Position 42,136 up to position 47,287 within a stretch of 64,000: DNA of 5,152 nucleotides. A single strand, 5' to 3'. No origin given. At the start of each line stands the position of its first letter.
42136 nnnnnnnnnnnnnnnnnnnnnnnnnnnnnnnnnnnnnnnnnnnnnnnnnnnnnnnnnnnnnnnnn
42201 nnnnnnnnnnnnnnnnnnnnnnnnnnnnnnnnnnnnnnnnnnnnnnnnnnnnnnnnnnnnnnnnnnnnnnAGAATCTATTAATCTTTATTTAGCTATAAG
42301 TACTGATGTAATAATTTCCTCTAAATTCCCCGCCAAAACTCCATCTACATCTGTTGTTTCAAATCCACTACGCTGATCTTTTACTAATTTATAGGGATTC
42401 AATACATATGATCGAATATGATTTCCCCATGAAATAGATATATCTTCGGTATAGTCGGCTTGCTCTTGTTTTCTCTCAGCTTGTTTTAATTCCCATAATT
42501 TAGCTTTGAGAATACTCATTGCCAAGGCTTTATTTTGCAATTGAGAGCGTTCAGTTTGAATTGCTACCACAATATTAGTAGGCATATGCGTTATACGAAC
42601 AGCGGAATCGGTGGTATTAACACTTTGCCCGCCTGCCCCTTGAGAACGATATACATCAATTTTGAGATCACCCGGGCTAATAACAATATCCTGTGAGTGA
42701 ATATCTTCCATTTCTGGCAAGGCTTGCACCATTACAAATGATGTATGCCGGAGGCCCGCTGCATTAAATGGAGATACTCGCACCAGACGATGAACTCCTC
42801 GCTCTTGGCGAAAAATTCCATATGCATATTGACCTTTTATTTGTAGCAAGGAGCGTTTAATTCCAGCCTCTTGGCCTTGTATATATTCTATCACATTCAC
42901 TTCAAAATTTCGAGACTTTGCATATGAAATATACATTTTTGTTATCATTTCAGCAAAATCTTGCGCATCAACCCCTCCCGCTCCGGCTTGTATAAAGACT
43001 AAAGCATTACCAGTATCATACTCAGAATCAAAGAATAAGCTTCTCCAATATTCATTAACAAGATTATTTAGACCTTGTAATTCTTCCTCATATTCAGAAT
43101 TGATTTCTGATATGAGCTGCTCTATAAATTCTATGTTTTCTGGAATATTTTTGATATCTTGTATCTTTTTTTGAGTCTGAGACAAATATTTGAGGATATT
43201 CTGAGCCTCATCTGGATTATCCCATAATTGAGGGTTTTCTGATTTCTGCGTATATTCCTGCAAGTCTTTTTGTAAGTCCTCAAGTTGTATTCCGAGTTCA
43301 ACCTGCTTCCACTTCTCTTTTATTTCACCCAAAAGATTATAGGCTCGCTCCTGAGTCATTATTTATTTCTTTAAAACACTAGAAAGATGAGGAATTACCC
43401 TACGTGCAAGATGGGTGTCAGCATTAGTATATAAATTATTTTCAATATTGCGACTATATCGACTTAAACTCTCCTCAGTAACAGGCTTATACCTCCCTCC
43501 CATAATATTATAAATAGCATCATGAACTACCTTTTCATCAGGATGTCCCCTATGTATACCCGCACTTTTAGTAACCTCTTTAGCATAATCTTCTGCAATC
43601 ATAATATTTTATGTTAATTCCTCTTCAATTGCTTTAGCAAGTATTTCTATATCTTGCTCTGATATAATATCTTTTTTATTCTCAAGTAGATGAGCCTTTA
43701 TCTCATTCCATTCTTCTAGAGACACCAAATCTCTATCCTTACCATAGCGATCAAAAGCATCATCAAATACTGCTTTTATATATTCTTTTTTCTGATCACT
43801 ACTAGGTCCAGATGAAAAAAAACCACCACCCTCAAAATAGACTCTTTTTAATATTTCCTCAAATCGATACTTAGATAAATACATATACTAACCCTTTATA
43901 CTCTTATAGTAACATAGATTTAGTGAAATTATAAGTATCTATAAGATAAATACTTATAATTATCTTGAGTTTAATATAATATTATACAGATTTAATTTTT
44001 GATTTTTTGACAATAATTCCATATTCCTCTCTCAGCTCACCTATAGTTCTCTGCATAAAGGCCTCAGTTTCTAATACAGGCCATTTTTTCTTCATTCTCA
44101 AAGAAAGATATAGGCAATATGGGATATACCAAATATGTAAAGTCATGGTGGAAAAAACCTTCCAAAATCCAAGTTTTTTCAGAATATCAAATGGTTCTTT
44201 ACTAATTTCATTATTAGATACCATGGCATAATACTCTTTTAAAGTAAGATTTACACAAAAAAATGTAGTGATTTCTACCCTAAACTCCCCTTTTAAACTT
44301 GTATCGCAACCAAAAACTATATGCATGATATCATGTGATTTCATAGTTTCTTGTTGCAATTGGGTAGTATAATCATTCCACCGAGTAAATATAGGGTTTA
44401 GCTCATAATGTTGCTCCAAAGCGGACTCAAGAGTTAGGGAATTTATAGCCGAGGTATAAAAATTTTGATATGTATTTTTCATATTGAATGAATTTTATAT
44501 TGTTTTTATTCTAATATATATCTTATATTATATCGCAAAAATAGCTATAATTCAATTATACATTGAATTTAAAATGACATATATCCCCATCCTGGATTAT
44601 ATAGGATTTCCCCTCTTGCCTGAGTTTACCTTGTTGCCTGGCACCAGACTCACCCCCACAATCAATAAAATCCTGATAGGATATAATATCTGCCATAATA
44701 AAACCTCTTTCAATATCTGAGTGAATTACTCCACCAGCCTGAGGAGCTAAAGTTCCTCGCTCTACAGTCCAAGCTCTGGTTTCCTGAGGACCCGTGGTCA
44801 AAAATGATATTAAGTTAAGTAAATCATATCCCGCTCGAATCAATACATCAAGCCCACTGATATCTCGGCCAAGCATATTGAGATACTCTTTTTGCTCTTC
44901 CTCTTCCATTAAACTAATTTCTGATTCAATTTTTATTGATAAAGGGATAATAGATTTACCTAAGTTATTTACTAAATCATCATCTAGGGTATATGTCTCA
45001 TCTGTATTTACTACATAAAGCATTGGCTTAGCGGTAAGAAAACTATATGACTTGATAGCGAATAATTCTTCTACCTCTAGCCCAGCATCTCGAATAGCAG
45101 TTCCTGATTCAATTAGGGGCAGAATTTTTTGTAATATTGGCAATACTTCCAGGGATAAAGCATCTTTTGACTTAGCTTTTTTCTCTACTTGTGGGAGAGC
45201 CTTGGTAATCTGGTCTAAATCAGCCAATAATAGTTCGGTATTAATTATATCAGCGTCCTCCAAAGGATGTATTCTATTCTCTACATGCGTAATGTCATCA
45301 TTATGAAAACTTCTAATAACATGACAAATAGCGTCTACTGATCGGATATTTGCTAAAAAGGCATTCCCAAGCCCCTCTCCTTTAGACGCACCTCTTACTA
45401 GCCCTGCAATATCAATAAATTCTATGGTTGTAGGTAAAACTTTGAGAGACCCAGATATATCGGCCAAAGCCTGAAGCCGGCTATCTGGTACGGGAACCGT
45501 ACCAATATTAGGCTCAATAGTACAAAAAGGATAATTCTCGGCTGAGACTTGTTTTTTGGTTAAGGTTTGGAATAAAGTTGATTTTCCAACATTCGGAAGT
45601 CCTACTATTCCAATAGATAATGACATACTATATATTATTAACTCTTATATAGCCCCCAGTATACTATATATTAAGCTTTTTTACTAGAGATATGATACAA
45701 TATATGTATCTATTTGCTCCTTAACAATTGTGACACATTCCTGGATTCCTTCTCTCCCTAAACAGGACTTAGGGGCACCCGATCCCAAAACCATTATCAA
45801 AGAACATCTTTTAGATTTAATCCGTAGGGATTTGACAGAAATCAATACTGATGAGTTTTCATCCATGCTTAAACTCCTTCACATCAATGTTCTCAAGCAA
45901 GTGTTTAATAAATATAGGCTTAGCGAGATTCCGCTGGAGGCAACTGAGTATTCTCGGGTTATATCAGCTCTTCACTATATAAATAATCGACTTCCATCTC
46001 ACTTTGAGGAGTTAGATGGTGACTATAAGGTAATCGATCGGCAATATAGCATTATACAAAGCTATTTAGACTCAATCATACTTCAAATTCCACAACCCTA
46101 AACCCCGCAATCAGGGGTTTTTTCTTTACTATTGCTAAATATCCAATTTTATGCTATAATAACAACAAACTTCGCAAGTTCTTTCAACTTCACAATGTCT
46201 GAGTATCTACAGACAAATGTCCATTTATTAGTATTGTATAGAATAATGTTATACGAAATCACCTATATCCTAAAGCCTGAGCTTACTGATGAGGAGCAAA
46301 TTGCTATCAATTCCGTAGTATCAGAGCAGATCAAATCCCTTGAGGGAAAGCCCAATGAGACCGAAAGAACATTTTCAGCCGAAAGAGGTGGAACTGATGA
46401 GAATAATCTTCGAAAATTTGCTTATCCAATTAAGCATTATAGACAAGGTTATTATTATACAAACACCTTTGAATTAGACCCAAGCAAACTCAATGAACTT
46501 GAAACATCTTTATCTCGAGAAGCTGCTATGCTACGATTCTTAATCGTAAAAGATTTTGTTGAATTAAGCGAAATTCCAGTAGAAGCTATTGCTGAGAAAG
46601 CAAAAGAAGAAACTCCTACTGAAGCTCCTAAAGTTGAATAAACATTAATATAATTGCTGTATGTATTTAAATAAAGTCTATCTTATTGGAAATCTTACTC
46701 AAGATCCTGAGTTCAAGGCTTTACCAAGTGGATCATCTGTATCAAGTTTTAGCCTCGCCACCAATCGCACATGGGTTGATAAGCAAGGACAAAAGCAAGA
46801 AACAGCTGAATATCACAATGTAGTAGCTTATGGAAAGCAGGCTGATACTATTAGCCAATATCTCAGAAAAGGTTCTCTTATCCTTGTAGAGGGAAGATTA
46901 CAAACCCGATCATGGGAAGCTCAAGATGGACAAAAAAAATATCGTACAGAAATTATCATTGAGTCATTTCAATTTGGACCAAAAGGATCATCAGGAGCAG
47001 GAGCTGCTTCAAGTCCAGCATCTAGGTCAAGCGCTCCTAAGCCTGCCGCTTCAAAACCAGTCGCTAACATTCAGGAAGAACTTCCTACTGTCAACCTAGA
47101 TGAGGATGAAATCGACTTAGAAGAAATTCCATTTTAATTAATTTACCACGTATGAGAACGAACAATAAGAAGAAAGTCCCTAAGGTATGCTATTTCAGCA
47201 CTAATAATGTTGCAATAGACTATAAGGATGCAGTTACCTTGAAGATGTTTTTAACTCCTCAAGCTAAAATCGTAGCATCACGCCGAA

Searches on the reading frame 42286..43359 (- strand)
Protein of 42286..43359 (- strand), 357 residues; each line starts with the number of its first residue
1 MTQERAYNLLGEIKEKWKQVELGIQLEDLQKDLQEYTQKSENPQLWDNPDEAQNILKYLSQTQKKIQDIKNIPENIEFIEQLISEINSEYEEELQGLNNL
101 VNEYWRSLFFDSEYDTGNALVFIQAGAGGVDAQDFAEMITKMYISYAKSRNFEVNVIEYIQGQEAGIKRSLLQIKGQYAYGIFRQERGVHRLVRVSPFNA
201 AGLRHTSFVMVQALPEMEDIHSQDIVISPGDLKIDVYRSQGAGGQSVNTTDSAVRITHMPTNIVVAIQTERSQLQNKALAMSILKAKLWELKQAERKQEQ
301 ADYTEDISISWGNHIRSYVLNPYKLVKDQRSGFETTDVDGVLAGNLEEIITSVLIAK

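Call 55: search_protein_families(library=pfam, proteins=[window:42286-43359:-], max_evalue=0.001)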
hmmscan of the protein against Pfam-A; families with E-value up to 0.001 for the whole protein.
window:42286-43359:- (357 aa): 2 families
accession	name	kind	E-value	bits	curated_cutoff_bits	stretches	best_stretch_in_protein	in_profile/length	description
PF03462.23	PCRF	-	2.2e-44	152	24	1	30-211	2-194/194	PCRF domain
PF00472.26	RF-1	-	2.9e-37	127.6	35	1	223-330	3-116/116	RF-1 domain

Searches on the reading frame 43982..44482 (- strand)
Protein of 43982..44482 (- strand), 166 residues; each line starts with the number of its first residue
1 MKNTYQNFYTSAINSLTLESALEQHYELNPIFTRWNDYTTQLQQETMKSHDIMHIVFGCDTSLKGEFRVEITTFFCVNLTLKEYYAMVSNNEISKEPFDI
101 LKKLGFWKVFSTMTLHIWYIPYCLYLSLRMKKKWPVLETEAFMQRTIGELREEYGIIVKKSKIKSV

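Call 55: search_protein_families(library=pfam, proteins=[window:43982-44482:-], max_evalue=0.001)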
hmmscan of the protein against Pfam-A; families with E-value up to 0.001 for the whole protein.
window:43982-44482:- (166 aa): 1 family
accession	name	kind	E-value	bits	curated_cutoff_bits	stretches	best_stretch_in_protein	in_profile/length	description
PF05019.18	Coq4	-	1.9e-05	24.5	22.9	1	47-99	123-175/221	Coenzyme Q (ubiquinone) biosynthesis protein Coq4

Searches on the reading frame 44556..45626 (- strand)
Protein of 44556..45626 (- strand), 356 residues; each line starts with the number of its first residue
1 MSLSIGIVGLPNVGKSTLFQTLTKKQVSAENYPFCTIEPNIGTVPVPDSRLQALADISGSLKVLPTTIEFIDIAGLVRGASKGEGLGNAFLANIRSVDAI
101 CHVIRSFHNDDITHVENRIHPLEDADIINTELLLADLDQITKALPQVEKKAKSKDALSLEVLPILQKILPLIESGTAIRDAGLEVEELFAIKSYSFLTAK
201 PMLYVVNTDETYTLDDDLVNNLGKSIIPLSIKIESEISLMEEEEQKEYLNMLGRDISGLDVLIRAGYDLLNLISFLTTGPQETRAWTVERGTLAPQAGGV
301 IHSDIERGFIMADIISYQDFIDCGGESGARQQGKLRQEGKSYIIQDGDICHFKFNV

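Call 55: search_protein_families(library=pfam, proteins=[window:44556-45626:-], max_evalue=0.001)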
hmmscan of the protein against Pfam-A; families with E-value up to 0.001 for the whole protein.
window:44556-45626:- (356 aa): 3 families
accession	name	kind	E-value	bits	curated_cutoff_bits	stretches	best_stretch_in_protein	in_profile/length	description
PF06071.19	YchF-GTPase_C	-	4e-37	126.7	27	1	272-355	1-84/84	Protein of unknown function (DUF933)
PF01926.29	MMR_HSR1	-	4.3e-23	82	21.9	1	5-122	2-99/113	50S ribosome-binding GTPase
PF02421.24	FeoB_N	-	2.9e-08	33.8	27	1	5-68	3-65/156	Ferrous iron transport protein B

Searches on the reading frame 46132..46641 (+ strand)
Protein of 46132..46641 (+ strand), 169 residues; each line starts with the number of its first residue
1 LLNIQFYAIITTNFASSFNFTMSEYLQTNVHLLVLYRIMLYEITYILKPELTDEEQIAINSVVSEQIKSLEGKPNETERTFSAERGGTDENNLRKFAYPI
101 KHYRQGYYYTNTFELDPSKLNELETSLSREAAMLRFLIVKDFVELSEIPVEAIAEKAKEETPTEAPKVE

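Call 55: search_protein_families(library=pfam, proteins=[window:46132-46641:+], max_evalue=0.001)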
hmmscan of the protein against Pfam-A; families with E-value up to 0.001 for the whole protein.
window:46132-46641:+ (169 aa): 1 family
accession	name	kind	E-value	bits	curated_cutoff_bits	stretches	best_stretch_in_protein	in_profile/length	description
PF01250.22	Ribosomal_S6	-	1.6e-16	60.7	27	1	41-140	2-90/90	Ribosomal protein S6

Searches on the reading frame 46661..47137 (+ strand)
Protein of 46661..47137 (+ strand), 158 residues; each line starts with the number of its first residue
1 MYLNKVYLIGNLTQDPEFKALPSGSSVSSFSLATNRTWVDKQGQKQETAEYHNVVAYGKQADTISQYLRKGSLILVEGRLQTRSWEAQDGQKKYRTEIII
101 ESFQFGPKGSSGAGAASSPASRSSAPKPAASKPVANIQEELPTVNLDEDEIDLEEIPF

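Call 55: search_protein_families(library=pfam, proteins=[window:46661-47137:+], max_evalue=0.001)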
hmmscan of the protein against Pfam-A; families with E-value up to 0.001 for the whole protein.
window:46661-47137:+ (158 aa): 1 family
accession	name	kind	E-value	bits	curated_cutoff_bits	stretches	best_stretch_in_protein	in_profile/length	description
PF00436.31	SSB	-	2.3e-39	134.1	26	1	3-105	1-103/104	Single-strand binding protein family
